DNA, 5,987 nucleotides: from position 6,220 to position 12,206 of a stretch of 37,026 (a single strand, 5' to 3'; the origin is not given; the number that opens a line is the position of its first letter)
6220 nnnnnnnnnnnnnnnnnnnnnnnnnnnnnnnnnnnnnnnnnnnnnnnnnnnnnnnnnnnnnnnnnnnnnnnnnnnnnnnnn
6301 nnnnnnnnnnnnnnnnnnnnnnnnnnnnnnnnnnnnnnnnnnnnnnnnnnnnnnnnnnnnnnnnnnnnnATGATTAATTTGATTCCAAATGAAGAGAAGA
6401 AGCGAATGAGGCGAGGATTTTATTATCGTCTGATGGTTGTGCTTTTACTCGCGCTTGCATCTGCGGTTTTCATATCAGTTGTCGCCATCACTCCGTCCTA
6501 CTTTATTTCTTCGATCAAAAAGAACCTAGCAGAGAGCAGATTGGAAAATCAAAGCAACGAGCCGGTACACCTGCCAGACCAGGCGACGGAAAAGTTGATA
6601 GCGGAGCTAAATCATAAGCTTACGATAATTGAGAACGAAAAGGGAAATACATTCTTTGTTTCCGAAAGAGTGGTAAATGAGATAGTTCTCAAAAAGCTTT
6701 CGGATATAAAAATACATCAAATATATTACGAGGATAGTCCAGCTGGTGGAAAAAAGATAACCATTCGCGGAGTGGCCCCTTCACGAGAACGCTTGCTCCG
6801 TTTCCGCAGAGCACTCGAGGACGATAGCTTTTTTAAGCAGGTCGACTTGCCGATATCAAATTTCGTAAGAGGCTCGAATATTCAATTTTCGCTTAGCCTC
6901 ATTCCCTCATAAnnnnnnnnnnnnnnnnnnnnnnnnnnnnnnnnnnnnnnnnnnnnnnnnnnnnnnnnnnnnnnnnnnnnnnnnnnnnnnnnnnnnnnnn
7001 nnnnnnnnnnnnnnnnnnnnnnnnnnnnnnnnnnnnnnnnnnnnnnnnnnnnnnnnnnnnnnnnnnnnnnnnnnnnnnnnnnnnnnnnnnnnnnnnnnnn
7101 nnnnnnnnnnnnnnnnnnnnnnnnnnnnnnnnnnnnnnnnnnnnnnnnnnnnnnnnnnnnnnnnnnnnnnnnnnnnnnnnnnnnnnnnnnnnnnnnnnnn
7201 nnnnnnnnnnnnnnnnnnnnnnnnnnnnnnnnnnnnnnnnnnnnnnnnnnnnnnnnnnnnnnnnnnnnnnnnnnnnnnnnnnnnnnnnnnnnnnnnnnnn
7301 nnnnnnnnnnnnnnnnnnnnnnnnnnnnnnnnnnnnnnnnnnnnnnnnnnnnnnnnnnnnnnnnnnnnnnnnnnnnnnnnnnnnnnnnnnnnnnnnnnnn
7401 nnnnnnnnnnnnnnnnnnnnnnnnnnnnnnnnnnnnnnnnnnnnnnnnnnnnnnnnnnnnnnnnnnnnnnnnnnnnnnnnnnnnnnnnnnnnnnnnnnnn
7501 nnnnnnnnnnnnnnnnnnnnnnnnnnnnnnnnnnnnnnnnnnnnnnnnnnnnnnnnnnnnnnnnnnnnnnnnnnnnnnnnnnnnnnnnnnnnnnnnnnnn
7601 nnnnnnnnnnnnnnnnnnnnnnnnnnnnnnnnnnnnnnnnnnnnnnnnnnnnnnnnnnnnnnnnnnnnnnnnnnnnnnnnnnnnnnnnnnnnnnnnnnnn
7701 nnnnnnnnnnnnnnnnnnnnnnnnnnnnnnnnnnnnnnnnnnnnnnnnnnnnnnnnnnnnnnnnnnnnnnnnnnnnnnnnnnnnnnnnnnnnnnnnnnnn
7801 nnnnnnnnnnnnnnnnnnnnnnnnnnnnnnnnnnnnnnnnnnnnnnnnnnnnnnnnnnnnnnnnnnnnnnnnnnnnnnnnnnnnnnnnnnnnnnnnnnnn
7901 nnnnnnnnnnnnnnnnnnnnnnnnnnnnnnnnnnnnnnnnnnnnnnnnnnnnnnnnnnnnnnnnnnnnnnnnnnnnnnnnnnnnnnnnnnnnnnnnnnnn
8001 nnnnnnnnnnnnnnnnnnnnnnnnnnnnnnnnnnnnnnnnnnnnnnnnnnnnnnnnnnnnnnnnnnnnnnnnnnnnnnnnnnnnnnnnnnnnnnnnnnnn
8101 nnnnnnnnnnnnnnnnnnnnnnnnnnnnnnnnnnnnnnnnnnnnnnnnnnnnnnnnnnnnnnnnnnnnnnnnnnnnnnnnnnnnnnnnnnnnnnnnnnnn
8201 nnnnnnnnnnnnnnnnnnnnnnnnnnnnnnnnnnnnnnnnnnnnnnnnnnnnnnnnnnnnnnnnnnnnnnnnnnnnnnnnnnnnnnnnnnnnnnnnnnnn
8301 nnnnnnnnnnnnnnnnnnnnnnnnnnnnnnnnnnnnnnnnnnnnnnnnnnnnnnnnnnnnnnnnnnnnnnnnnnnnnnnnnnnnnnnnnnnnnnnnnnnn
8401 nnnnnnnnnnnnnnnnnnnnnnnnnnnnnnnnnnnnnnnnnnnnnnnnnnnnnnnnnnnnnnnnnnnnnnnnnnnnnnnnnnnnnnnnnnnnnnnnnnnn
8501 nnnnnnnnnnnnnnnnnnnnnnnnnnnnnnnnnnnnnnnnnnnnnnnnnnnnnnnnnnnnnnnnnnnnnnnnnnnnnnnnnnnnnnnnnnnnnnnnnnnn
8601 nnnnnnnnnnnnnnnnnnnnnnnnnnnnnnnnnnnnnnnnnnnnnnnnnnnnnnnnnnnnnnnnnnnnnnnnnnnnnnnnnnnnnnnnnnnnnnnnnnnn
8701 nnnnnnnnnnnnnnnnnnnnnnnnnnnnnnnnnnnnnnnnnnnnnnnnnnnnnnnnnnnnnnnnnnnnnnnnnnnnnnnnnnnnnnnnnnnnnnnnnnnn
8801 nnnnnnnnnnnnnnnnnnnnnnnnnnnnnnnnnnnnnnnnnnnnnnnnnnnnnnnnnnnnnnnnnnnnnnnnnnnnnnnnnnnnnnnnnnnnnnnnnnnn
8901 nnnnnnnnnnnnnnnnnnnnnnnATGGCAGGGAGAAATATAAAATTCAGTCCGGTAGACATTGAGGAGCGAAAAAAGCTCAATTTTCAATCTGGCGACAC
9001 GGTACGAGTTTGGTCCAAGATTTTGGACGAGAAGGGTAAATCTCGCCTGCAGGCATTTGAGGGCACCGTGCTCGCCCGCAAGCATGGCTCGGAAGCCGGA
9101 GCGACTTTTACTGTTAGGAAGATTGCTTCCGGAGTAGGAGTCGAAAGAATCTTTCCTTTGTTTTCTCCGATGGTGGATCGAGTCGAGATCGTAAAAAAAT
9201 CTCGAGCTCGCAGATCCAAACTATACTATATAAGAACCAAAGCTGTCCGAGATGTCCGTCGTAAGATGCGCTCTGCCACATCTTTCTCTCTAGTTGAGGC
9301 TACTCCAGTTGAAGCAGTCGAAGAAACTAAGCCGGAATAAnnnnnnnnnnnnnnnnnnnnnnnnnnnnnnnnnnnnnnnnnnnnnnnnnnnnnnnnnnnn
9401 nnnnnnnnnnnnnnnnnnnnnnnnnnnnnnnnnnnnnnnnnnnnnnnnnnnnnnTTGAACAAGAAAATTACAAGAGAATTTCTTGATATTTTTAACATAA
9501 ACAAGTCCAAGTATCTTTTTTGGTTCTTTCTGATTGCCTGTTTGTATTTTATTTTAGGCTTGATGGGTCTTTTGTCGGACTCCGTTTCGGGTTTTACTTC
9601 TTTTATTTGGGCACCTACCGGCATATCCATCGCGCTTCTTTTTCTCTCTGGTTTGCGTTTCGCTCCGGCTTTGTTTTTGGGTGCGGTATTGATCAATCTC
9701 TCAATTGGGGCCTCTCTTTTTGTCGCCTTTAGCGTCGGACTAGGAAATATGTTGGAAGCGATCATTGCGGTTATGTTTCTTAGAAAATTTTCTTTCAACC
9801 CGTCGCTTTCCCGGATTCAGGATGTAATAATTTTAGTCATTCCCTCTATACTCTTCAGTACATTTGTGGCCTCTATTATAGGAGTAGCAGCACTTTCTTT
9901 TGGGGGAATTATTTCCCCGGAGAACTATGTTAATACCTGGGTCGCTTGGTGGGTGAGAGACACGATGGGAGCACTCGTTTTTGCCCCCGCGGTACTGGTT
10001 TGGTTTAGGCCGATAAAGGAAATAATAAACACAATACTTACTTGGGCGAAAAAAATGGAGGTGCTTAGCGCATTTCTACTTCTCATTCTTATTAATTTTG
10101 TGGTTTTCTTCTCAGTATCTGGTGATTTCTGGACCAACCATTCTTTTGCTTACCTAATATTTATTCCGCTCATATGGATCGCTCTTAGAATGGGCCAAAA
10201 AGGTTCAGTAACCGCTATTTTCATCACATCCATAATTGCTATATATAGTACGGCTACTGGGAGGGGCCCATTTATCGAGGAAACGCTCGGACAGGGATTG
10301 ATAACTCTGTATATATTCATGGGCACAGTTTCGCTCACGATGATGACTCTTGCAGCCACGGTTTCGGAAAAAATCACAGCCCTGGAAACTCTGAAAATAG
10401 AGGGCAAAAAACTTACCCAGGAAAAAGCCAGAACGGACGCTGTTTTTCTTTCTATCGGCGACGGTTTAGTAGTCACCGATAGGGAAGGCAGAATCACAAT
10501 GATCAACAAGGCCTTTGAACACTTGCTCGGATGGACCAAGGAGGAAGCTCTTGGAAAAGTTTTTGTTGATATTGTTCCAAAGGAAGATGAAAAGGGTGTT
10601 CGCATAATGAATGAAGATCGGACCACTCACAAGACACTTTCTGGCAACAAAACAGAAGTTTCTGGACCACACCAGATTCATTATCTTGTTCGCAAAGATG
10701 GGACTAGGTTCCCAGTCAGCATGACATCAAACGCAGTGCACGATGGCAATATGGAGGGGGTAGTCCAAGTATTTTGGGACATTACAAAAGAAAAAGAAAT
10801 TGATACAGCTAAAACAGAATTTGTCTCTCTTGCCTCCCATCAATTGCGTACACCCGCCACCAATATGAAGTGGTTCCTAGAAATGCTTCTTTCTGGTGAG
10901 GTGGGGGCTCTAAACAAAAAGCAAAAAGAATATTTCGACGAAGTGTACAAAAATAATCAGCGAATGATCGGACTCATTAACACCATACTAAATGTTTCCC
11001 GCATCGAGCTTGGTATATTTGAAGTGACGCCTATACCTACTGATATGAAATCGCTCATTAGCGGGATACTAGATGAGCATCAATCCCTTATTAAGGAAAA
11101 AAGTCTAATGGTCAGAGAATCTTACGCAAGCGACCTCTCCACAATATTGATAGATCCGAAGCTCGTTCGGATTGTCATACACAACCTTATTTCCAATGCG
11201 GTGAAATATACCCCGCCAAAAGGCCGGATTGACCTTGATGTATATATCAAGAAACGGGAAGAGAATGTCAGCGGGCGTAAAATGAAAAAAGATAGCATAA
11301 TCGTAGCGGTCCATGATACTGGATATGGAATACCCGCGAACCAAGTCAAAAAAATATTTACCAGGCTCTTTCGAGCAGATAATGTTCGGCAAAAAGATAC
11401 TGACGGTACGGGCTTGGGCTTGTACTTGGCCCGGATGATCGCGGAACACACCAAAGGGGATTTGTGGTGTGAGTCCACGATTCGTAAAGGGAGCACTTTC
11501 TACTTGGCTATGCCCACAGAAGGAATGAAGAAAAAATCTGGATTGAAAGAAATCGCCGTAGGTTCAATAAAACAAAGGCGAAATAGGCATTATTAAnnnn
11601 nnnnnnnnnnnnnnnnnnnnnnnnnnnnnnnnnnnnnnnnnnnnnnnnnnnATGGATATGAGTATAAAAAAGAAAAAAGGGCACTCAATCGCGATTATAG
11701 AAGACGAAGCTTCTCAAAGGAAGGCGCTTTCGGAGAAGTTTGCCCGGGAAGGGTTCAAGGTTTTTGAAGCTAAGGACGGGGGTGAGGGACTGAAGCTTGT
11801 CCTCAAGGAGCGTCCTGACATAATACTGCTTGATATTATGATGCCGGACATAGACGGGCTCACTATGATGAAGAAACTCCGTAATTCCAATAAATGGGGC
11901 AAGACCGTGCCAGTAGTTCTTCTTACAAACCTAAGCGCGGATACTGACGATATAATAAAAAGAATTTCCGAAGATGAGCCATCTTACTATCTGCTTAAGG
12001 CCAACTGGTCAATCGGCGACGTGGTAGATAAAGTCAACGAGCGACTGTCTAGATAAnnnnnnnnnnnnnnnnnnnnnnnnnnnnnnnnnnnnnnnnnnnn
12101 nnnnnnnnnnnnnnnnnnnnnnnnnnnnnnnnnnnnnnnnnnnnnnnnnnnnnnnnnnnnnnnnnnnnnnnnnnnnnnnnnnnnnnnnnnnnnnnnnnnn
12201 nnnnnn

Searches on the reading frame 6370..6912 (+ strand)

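Call 74: search_protein_families(library=pfam, proteins=[window:6370-6912:+], max_evalue=0.001)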
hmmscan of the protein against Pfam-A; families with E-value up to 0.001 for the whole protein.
window:6370-6912:+ (180 aa): 1 family
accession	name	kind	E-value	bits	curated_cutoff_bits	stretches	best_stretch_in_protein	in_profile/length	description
PF05137.18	PilN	-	0.00016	22.1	22.8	1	125-163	21-59/78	Fimbrial assembly protein (PilN)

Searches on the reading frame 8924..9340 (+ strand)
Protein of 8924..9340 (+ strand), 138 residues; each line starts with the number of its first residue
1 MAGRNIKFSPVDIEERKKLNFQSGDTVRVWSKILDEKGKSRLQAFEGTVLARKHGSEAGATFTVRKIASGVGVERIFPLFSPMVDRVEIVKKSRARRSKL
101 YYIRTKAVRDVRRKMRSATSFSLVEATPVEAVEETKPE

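Call 75: search_protein_families(library=pfam, proteins=[window:8924-9340:+], max_evalue=0.001)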
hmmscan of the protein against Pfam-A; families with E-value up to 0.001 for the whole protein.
window:8924-9340:+ (138 aa): 1 family
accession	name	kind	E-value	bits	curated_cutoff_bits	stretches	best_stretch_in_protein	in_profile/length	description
PF01245.26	Ribosomal_L19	-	1.9e-31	108.7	22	1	18-113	15-108/111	Ribosomal protein L19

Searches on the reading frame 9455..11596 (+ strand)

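Call 75: search_protein_families(library=pfam, proteins=[window:9455-11596:+], max_evalue=0.001)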
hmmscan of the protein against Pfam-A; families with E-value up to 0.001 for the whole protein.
window:9455-11596:+ (713 aa): 8 families
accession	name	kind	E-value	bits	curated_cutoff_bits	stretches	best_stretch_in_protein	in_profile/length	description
PF05231.19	MASE1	-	4e-39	134.9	29.8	1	26-305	4-297/299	MASE1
PF02518.31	HATPase_c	-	6.1e-22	78.6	26.4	1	567-688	2-109/111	Histidine kinase-, DNA gyrase B-, and HSP90-like ATPase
PF00512.31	HisKA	-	1e-13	51.6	26.9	1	452-519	1-65/66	His Kinase A (phospho-acceptor) domain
PF08448.16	PAS_4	-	2.4e-11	44.2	23.1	1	333-447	3-109/110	PAS fold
PF00989.32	PAS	-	9.1e-11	42.2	22.6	1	328-442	4-112/113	PAS fold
PF13426.13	PAS_9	-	1.3e-10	41.9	27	1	336-444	2-102/103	PAS domain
PF13188.13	PAS_8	-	1.3e-07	31.7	21.8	1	326-375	2-52/65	PAS domain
PF12860.13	PAS_7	-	8.6e-06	26.3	27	1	334-449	4-113/115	PAS fold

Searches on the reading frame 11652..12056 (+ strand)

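Call 75: search_protein_families(library=pfam, proteins=[window:11652-12056:+], max_evalue=0.001)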
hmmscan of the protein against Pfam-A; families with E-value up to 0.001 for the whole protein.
window:11652-12056:+ (134 aa): 1 family
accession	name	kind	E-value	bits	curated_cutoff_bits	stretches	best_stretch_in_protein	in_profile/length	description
PF00072.30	Response_reg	-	8.4e-21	74.7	30.2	1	13-116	1-99/111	Response regulator receiver domain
